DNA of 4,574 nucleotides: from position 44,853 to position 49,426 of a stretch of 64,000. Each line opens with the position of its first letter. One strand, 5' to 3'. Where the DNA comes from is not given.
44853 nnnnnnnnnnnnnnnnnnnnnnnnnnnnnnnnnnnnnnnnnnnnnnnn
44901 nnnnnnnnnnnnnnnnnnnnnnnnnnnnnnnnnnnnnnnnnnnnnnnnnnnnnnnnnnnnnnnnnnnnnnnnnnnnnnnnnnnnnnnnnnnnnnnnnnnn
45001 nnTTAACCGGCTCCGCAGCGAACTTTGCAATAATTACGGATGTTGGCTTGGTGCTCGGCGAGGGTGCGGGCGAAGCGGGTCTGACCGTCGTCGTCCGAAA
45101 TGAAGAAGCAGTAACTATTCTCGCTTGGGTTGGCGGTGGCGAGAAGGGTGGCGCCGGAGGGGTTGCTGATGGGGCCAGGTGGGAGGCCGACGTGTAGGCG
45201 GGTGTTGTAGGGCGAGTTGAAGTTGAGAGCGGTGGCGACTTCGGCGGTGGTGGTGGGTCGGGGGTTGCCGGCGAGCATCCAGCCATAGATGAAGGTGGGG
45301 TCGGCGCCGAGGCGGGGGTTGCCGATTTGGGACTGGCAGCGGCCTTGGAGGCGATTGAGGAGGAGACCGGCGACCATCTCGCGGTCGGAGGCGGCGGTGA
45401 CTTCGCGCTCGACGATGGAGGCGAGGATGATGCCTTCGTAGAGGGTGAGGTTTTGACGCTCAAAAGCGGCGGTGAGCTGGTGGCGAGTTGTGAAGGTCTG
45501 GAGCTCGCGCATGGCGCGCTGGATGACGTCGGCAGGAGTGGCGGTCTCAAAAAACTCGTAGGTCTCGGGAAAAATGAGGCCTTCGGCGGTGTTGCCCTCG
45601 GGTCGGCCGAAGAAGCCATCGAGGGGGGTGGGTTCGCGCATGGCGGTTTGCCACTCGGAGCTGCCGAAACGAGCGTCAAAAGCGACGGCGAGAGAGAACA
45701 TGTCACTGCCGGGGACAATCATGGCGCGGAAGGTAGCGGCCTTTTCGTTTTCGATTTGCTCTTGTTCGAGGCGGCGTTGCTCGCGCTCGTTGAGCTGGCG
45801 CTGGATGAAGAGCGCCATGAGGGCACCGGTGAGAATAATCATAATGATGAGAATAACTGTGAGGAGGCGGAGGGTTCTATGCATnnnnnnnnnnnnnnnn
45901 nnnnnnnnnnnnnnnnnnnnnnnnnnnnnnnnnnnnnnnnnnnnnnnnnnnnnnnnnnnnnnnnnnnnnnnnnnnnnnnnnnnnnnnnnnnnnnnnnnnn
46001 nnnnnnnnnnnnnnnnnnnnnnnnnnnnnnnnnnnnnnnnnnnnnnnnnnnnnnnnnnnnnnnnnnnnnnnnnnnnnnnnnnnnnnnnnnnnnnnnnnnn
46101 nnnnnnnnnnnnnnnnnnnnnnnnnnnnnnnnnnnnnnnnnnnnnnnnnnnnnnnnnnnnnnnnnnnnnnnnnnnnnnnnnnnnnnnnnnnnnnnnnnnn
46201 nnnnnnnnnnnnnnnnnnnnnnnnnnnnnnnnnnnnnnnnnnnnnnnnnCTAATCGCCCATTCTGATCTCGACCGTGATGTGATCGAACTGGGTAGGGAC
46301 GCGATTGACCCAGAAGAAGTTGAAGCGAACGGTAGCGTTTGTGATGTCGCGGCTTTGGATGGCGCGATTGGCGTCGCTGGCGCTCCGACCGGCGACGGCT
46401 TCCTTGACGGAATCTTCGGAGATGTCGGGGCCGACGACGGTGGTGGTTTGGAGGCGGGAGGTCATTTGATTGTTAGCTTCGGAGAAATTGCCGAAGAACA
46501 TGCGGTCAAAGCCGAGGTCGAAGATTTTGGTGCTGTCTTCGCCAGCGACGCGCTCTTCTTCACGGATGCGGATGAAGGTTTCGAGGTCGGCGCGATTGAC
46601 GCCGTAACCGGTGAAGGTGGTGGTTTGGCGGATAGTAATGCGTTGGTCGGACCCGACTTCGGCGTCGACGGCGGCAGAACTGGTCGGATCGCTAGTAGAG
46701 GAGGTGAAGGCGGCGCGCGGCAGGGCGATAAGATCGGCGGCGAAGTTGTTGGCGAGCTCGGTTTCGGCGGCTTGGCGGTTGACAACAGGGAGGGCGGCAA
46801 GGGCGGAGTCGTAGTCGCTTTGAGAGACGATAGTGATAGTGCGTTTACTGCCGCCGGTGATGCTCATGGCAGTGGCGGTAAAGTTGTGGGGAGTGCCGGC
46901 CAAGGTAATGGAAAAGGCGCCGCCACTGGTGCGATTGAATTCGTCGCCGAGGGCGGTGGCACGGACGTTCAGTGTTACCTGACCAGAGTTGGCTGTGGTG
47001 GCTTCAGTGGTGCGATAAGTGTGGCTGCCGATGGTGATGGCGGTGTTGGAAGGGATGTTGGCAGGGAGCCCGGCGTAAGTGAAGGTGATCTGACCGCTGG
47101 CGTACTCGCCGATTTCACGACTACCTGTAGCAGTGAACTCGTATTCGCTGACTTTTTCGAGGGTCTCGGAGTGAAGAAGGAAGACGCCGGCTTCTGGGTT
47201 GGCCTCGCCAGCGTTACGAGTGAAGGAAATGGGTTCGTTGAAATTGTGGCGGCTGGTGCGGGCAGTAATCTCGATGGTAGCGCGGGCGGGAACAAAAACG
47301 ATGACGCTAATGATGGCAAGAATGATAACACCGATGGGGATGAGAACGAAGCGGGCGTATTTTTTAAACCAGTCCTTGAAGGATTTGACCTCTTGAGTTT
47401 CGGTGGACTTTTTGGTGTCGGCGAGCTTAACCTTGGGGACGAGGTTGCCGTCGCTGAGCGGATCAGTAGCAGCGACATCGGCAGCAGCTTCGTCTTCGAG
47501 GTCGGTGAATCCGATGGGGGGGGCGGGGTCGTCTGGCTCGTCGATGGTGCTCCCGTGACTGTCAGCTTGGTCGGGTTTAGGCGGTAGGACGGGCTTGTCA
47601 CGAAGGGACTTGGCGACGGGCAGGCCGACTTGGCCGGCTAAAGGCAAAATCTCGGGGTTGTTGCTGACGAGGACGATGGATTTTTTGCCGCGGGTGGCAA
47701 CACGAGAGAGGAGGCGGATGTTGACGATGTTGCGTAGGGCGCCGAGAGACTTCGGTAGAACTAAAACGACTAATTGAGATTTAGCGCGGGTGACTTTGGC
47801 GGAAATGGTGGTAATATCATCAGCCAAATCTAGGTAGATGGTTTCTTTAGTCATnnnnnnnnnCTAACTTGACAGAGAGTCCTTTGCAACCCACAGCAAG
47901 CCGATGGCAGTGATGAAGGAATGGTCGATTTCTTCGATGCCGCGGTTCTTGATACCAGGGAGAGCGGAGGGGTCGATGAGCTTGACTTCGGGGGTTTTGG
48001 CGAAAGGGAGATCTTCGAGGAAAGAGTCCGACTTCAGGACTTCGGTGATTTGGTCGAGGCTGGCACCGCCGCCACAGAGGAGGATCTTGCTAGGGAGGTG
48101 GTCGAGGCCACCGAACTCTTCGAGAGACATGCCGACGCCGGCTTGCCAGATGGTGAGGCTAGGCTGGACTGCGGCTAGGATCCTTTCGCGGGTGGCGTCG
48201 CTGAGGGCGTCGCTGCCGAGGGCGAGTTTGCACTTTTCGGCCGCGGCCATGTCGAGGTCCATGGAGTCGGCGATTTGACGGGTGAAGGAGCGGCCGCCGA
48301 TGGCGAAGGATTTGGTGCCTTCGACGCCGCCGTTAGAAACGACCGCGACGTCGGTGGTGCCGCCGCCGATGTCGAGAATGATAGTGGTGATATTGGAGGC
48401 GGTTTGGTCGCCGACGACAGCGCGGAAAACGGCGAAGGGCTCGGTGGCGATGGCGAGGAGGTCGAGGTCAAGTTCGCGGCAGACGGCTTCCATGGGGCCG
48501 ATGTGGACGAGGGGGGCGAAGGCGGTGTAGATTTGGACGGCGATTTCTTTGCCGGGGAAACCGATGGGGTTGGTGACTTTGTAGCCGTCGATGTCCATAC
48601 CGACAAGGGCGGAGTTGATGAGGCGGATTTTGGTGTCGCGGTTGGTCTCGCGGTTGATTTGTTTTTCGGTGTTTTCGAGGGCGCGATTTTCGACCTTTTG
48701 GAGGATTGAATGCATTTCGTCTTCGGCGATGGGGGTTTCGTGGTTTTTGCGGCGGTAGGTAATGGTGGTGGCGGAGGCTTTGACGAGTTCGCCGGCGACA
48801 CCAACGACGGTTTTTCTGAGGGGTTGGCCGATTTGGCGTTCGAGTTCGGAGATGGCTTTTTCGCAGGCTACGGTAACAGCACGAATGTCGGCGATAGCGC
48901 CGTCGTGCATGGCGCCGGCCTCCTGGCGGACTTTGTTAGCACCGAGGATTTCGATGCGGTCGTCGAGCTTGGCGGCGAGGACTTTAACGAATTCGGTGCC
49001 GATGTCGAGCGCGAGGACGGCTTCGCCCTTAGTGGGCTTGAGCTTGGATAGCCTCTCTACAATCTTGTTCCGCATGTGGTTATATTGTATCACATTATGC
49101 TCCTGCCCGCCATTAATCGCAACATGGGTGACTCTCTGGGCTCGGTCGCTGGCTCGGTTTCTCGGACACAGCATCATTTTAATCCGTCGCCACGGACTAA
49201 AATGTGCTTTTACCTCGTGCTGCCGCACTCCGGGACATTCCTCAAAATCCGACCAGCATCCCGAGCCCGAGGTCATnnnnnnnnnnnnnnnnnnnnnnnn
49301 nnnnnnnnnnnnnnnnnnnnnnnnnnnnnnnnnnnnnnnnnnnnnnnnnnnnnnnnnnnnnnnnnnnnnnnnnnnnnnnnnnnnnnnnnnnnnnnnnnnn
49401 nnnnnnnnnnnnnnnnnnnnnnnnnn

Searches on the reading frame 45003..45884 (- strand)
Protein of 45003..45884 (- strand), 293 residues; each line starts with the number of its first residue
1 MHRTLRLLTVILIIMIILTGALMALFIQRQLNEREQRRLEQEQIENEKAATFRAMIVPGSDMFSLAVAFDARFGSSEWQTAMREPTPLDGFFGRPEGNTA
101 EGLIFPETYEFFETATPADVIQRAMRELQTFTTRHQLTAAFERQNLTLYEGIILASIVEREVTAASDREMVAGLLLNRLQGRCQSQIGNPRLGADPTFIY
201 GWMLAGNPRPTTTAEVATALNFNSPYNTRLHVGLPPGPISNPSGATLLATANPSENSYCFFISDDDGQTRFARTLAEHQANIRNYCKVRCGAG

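Call 49: search_protein_families(library=pfam, proteins=[window:45003-45884:-], max_evalue=0.0001)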
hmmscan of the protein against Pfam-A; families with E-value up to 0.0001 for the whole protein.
window:45003-45884:- (293 aa): 1 family
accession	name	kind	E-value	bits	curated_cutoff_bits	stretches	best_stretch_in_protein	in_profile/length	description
PF02618.21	YceG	-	3.8e-51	174.6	32.4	1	46-283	63-274/275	YceG-like family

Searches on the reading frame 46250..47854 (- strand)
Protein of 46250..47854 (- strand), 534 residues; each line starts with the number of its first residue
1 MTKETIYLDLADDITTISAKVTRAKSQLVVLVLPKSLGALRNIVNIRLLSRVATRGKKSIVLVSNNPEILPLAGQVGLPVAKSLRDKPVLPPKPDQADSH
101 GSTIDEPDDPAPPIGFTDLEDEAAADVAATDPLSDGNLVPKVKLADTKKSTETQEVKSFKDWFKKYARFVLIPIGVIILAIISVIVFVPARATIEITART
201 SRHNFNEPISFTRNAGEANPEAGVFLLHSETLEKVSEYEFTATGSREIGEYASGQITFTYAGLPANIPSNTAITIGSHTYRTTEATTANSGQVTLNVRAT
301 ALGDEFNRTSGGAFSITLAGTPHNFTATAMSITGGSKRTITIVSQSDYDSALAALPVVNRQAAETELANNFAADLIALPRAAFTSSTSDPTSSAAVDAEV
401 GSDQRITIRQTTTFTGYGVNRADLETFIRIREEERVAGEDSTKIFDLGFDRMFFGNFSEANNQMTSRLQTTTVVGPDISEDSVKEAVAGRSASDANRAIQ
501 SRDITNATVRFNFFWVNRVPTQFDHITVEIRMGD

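Call 25: search_protein_families(library=pfam, proteins=[window:46250-47854:-], max_evalue=0.01)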
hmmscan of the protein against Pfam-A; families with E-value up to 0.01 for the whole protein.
window:46250-47854:- (534 aa): 1 family
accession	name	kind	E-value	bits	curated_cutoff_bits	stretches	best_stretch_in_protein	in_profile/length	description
PF04865.19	Baseplate_J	-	3.5e-06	26.9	21.1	1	245-335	16-109/255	Baseplate J-like protein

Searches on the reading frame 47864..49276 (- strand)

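Call 49: search_protein_families(library=pfam, proteins=[window:47864-49276:-], max_evalue=0.0001)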
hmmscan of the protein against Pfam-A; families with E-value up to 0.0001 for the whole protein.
window:47864-49276:- (470 aa): 5 families
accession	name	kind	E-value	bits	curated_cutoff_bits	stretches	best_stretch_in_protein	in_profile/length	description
PF14450.12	FtsA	-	2.5e-12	47.7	31.8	1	300-417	2-102/127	Cell division protein FtsA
PF11104.14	PilM_2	-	1.6e-09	37.6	27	1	281-417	166-297/340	Type IV pilus assembly protein PilM;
PF06723.19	MreB_Mbl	-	5.5e-08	32.5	27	1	295-339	144-188/327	MreB/Mbl protein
PF06277.17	EutA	-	7.5e-06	25.5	27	1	296-331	143-178/475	Ethanolamine utilisation protein EutA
PF02541.22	Ppx-GppA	-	2.1e-05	24.5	27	1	272-343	89-159/285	Ppx/GppA phosphatase family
